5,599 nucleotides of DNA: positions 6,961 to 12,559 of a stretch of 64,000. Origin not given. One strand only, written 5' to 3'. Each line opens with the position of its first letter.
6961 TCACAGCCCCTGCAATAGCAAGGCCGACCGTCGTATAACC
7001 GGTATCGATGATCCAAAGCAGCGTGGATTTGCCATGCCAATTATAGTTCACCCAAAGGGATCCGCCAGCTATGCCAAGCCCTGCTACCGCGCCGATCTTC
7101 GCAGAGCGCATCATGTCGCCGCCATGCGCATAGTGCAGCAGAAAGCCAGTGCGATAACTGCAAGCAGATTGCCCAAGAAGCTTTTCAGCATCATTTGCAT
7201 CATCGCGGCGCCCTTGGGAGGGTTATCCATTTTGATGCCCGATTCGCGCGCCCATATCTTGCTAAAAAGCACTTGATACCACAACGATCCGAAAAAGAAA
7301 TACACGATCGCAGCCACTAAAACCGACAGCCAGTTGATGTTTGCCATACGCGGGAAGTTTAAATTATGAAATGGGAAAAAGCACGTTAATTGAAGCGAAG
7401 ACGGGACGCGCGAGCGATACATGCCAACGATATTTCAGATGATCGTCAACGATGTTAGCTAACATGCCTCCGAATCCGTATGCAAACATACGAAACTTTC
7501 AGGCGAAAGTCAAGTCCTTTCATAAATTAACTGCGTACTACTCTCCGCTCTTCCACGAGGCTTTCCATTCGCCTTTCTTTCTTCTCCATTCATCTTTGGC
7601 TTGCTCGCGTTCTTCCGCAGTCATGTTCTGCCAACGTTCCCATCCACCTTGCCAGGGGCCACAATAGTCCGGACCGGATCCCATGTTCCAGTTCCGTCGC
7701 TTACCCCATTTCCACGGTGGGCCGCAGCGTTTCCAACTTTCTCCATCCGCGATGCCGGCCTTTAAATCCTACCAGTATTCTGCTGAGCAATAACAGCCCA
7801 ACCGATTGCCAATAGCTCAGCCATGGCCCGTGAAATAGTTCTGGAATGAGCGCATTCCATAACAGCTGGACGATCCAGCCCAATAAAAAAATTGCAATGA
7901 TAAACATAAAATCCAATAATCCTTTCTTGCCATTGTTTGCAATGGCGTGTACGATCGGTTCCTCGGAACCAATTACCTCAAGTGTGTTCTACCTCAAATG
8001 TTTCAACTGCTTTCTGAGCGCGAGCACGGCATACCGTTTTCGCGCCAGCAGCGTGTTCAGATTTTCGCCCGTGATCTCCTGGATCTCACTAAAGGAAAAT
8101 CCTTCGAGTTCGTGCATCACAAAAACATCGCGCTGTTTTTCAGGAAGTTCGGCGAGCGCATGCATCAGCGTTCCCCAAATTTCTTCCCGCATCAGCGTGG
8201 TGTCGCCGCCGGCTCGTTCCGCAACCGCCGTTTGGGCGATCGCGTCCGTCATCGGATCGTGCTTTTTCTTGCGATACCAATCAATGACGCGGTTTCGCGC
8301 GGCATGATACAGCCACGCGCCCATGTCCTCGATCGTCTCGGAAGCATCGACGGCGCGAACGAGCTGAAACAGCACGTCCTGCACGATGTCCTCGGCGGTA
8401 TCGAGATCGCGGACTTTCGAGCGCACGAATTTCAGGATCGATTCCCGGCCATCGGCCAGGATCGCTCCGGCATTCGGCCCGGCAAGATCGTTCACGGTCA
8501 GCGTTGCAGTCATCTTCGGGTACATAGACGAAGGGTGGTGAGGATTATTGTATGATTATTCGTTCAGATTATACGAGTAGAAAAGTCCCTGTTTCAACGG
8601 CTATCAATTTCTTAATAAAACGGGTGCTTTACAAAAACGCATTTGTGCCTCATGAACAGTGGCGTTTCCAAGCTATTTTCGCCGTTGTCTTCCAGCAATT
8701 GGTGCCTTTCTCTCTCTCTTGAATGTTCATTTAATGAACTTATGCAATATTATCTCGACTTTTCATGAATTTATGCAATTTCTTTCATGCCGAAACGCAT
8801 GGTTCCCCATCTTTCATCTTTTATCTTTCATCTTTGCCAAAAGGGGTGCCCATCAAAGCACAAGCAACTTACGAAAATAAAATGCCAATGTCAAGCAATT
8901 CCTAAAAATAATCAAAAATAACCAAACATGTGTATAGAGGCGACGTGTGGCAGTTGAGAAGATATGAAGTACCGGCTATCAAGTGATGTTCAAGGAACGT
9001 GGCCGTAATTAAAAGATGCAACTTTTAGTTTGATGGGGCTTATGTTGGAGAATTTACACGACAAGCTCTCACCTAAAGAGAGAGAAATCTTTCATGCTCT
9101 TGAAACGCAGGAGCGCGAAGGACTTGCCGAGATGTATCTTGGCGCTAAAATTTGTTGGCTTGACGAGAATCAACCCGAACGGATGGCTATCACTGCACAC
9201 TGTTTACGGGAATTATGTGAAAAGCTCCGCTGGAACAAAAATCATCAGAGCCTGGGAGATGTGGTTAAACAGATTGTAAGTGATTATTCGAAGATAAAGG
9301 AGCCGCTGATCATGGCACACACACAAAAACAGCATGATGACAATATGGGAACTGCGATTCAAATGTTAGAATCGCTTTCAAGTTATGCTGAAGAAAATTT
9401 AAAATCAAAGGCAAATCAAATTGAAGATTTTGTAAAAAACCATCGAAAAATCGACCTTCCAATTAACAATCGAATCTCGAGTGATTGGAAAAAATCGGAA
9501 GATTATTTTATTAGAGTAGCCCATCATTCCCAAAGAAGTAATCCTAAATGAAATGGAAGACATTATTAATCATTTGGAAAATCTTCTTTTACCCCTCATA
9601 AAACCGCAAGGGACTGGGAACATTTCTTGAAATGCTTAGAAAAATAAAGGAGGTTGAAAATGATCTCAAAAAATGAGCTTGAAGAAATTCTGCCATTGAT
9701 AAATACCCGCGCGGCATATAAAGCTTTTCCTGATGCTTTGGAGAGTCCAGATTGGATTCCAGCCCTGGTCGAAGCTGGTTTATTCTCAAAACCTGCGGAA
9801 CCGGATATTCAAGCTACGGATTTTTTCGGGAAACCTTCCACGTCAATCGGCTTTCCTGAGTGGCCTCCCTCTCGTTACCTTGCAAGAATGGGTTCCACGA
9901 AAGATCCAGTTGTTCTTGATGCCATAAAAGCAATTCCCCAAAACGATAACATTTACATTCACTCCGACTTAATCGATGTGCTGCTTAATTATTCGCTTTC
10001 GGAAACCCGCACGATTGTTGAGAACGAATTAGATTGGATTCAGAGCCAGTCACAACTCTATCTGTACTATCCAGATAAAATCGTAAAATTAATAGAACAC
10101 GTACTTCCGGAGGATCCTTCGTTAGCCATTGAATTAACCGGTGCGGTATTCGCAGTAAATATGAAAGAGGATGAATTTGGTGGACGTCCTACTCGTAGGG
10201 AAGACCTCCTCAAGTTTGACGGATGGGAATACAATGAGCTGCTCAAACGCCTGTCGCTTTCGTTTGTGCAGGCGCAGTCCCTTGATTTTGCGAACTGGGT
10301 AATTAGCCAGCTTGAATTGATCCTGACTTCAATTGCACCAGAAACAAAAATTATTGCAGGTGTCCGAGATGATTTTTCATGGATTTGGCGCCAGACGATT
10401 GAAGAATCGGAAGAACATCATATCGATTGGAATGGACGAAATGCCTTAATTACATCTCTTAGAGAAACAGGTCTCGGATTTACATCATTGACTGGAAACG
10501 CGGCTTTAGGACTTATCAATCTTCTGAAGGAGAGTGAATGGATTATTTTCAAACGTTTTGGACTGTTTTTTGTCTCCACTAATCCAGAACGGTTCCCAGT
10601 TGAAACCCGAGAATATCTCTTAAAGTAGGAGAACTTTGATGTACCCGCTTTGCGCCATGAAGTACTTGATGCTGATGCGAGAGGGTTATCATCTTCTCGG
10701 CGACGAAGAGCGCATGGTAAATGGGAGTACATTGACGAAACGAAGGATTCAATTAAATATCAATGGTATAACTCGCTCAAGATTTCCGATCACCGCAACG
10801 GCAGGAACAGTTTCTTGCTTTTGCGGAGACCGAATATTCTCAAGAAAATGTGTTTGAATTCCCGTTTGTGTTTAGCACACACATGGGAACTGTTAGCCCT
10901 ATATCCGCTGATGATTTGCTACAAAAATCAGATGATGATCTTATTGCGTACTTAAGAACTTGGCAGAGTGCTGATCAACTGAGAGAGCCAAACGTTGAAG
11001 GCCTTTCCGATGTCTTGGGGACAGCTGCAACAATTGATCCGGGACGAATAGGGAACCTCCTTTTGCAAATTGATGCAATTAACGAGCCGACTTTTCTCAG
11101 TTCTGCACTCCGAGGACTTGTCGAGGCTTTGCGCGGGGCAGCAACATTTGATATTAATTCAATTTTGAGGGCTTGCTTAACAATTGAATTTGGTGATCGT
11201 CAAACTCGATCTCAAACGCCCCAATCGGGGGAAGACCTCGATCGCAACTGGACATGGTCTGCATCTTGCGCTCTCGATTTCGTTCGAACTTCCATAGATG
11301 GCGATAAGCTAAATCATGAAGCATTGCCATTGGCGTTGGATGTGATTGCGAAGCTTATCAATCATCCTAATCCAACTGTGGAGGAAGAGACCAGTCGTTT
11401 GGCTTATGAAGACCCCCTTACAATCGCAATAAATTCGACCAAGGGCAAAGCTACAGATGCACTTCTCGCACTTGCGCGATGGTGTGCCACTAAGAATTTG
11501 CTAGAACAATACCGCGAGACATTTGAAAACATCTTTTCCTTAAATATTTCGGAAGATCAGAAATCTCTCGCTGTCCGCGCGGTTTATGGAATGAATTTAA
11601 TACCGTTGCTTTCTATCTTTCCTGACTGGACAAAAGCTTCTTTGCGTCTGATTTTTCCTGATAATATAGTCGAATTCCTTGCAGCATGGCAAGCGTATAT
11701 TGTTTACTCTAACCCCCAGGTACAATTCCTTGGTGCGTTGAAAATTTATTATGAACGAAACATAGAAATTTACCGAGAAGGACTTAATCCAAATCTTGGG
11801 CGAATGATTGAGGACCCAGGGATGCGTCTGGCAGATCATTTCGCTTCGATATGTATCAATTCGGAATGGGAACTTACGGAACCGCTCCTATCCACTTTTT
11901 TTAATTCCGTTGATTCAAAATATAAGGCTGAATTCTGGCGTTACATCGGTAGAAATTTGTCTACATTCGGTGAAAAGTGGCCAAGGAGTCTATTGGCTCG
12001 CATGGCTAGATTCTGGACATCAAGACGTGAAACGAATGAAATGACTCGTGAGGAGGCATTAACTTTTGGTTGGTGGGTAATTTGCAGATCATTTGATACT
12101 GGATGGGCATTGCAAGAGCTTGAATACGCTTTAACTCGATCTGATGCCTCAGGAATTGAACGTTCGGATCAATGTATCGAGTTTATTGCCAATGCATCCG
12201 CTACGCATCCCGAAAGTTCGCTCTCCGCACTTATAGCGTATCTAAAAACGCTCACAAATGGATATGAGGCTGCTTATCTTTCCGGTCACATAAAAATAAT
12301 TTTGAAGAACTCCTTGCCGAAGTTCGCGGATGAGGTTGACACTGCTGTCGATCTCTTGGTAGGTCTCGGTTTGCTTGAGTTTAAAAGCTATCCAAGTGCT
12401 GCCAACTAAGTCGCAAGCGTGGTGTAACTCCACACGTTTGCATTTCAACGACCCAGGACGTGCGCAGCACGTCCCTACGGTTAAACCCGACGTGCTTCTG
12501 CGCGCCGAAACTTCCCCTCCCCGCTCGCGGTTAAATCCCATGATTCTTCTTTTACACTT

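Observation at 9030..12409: AT-rich island of hypothetical genes; the 9654-12409 region looks like one large gene (~900 aa) broken by an in-frame TAG and a frame switch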

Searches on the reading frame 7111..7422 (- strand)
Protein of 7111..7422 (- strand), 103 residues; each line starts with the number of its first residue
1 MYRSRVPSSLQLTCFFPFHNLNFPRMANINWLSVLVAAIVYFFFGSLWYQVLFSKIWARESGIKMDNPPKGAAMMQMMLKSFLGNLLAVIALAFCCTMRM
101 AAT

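Call 47: search_protein_families(library=pfam, proteins=[window:7111-7422:-], max_evalue=0.001)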
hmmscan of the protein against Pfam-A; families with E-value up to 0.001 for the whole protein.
window:7111-7422:- (103 aa): 1 family
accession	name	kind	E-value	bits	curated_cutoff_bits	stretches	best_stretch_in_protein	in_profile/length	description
PF08570.15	DUF1761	-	1.2e-10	42.2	31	1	32-94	1-61/123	Protein of unknown function (DUF1761)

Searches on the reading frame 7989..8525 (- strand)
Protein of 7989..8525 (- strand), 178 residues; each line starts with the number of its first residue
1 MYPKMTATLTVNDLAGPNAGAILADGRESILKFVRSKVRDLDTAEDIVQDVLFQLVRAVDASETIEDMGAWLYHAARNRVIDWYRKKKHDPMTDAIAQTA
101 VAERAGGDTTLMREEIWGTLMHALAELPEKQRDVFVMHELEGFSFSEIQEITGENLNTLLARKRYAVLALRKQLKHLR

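Call 47: search_protein_families(library=pfam, proteins=[window:7989-8525:-], max_evalue=0.001)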
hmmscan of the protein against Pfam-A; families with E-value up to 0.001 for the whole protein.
window:7989-8525:- (178 aa): 3 families
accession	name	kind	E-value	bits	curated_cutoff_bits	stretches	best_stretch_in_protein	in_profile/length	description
PF04542.20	Sigma70_r2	-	2.4e-11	43.7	24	1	30-88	9-69/71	Sigma-70 region 2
PF08281.18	Sigma70_r4_2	-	5.7e-11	42.3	25.7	1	120-158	4-42/54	Sigma-70, region 4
PF04545.22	Sigma70_r4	-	2.8e-05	24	24.1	1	123-172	1-50/50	Sigma-70, region 4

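Call 80: find_encoding_contigs(protein=window:7989-8525:-, flank=6000, max_places=4)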
Protein window:7989-8525:- (178 aa): no gene with exactly this product is on record in the collection.

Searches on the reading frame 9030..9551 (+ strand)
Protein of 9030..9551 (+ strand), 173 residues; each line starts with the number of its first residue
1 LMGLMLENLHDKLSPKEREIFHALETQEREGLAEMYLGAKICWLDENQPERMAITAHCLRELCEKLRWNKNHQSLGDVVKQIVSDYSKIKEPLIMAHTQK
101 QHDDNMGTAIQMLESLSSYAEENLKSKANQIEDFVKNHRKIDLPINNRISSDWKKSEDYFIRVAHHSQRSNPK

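Call 5: search_protein_families(library=pfam, proteins=[window:9030-9551:+], max_evalue=1)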
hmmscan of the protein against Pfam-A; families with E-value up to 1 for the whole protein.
window:9030-9551:+ (173 aa): 4 families
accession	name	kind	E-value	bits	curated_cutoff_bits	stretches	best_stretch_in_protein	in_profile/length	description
PF22336.2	RhiE-like_linker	-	0.083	13.3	27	0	116-143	2-28/67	RhiE-like, KS-MAT linker domain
PF10982.13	DUF2789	-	0.097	13.3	27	1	124-164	17-57/75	Protein of unknown function (DUF2789)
PF02984.24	Cyclin_C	-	0.15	12.5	22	1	95-143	52-98/119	Cyclin, C-terminal domain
PF16805.11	Trans_coact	-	0.2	12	25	0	28-69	16-56/73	Phage late-transcription coactivator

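Call 6: search_protein_families(library=padloc, proteins=[window:9030-9551:+], max_evalue=1)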
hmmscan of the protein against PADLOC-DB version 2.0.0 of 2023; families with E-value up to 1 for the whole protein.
window:9030-9551:+ (173 aa): 0 families

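Call 77: find_encoding_contigs(protein=window:9042-9551:+, flank=5000, max_places=5)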
Protein window:9042-9551:+ (169 aa): no gene with exactly this product is on record in the collection.

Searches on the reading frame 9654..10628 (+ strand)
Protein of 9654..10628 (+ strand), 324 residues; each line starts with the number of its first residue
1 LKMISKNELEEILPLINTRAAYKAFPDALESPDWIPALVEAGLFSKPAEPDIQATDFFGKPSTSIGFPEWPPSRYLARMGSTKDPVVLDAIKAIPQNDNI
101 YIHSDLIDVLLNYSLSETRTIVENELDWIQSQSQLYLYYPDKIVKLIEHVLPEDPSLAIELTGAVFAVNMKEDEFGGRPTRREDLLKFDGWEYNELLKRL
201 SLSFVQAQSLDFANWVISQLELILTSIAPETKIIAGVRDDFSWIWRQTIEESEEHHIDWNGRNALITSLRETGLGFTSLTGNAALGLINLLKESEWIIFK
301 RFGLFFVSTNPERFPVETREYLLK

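Call 5: search_protein_families(library=pfam, proteins=[window:9654-10628:+], max_evalue=1)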
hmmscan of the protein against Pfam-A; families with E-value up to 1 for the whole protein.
window:9654-10628:+ (324 aa): 0 families

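Call 6: search_protein_families(library=padloc, proteins=[window:9654-10628:+], max_evalue=1)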
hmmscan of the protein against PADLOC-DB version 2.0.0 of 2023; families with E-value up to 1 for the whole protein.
window:9654-10628:+ (324 aa): 0 families

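Call 76: find_encoding_contigs(protein=window:9660-10628:+, flank=5000, max_places=5)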
Protein window:9660-10628:+ (322 aa): no gene with exactly this product is on record in the collection.

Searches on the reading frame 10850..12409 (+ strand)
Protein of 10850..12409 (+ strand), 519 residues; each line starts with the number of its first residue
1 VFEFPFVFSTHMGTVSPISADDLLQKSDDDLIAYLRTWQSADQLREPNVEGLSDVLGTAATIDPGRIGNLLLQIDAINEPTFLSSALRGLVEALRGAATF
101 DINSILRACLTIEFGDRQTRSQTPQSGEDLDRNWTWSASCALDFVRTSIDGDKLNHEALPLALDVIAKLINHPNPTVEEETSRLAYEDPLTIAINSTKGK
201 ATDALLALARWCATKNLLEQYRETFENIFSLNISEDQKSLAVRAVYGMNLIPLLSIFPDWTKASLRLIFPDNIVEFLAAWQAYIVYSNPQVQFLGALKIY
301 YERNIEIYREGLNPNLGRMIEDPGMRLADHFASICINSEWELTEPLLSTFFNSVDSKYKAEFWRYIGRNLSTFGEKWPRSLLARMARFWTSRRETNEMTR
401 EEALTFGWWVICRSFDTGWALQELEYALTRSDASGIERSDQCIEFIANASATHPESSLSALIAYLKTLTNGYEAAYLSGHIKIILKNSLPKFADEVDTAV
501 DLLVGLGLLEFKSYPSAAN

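Call 5: search_protein_families(library=pfam, proteins=[window:10850-12409:+], max_evalue=1)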
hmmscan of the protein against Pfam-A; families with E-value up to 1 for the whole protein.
window:10850-12409:+ (519 aa): 0 families

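Call 6: search_protein_families(library=padloc, proteins=[window:10850-12409:+], max_evalue=1)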
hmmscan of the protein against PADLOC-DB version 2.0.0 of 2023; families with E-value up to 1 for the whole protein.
window:10850-12409:+ (519 aa): 3 families
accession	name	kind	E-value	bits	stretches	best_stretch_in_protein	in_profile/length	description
PDLC04166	Dsr1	-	2.1e-19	66.8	1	4-295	722-1007/1227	-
PDLC04167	Dsr1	-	7.2e-05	18.7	1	176-376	917-1110/1248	-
PDLC02183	Dsr1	-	0.00028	16.7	1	181-284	958-1062/1275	-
